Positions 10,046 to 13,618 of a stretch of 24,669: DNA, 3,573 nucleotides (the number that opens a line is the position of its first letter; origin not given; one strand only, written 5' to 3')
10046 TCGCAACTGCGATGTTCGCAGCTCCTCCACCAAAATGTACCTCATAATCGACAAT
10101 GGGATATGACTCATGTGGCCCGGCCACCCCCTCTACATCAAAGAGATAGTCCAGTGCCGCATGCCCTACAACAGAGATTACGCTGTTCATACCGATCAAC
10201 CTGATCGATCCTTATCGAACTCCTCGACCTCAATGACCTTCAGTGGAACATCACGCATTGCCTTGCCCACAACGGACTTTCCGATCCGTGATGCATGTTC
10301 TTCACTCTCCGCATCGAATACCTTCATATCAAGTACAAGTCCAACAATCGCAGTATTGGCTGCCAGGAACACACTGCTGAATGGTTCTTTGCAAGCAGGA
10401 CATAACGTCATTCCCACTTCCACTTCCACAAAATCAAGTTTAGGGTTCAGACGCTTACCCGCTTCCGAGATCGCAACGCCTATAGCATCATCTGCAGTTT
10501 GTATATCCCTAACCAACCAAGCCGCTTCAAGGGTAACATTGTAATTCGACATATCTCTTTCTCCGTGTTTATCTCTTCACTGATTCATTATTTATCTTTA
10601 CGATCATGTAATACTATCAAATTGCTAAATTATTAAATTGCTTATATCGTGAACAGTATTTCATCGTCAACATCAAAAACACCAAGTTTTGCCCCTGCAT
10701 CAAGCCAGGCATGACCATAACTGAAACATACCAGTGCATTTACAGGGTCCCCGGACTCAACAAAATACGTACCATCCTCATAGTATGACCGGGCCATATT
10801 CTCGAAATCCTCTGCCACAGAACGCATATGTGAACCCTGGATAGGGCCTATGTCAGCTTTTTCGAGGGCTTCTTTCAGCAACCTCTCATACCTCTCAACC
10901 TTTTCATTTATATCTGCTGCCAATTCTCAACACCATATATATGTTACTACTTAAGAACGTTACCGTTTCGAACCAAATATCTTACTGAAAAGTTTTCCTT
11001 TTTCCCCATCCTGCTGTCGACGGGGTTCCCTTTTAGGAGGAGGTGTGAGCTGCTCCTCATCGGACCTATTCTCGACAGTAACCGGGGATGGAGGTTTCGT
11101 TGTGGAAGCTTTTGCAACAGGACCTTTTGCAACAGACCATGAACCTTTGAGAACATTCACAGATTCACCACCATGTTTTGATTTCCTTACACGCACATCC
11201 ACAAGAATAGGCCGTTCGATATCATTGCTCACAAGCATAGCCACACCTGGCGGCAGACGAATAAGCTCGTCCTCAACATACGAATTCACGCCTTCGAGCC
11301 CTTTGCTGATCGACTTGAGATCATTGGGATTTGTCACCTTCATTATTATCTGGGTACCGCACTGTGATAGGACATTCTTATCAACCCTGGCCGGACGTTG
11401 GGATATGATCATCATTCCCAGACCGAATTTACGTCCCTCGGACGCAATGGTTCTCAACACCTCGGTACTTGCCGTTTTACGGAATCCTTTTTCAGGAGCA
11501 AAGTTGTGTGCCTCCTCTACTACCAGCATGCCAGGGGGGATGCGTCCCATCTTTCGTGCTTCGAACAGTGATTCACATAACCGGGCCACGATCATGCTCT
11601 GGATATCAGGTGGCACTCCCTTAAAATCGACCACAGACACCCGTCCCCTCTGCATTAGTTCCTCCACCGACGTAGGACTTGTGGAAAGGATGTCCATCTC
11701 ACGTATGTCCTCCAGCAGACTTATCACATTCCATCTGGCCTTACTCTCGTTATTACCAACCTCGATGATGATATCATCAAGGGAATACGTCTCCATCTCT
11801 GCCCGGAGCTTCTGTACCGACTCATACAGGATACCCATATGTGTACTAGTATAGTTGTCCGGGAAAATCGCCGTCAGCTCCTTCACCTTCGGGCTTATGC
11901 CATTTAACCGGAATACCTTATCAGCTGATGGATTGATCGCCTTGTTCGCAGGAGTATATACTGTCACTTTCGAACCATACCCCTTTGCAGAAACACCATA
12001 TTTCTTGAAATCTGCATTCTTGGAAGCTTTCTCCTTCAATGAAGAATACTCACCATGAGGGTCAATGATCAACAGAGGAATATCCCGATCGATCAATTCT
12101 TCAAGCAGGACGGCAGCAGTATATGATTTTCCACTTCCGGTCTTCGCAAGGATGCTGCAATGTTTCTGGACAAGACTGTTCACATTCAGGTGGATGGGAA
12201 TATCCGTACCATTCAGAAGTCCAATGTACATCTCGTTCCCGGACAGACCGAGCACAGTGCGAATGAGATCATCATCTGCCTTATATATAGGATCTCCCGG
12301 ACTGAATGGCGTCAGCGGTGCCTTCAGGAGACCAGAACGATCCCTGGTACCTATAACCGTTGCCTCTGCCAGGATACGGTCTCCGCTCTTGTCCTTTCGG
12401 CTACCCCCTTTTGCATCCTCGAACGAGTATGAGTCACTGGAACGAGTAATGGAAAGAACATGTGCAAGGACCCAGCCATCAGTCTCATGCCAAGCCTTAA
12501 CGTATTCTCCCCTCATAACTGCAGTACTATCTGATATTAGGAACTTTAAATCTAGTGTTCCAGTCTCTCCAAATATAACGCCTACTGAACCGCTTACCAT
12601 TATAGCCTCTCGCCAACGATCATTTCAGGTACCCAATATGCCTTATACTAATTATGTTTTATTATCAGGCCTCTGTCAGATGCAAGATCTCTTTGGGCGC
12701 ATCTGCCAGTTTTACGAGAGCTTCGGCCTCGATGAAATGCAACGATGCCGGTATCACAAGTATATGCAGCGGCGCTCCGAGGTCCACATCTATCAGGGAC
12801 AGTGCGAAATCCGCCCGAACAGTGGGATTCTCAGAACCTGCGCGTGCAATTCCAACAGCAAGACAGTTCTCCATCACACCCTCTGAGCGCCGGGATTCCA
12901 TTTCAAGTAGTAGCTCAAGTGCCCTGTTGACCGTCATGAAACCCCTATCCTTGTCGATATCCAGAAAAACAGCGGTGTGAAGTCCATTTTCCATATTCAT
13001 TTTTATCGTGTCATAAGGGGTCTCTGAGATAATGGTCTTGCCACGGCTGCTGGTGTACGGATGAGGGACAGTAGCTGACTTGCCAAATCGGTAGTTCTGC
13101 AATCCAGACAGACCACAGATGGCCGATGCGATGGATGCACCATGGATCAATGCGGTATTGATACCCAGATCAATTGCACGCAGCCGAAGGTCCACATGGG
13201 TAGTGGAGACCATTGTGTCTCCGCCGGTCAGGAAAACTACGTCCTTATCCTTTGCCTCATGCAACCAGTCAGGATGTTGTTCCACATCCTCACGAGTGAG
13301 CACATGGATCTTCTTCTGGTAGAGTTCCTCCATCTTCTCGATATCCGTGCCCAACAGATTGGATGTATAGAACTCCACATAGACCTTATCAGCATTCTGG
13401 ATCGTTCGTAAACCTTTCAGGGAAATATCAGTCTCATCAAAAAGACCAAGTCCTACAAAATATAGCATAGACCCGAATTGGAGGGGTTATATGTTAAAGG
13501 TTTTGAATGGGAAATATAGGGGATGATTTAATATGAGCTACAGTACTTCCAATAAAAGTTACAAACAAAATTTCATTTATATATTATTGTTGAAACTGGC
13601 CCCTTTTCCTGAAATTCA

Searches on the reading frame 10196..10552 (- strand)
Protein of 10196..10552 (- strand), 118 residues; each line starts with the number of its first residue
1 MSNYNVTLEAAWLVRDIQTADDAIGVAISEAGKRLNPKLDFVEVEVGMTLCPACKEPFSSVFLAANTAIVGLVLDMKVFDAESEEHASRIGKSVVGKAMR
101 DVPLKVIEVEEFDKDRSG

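Call 20: search_protein_families(library=pfam, proteins=[window:10196-10552:-], max_evalue=0.01)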
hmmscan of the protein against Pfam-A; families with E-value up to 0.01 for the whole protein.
window:10196-10552:- (118 aa): 1 family
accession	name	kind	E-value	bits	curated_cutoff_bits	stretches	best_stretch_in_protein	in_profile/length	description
PF04475.18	DUF555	-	1.8e-49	167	25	1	4-111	1-109/110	Protein of unknown function (DUF555)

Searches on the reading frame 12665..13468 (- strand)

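Call 20: search_protein_families(library=pfam, proteins=[window:12665-13468:-], max_evalue=0.01)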
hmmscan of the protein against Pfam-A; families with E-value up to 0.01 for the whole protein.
window:12665-13468:- (267 aa): 1 family
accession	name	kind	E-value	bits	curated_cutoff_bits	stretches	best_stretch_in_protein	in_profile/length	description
PF00590.25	TP_methylase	-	8.5e-18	65.5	27.8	1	1-190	1-182/212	Tetrapyrrole (Corrin/Porphyrin) Methylases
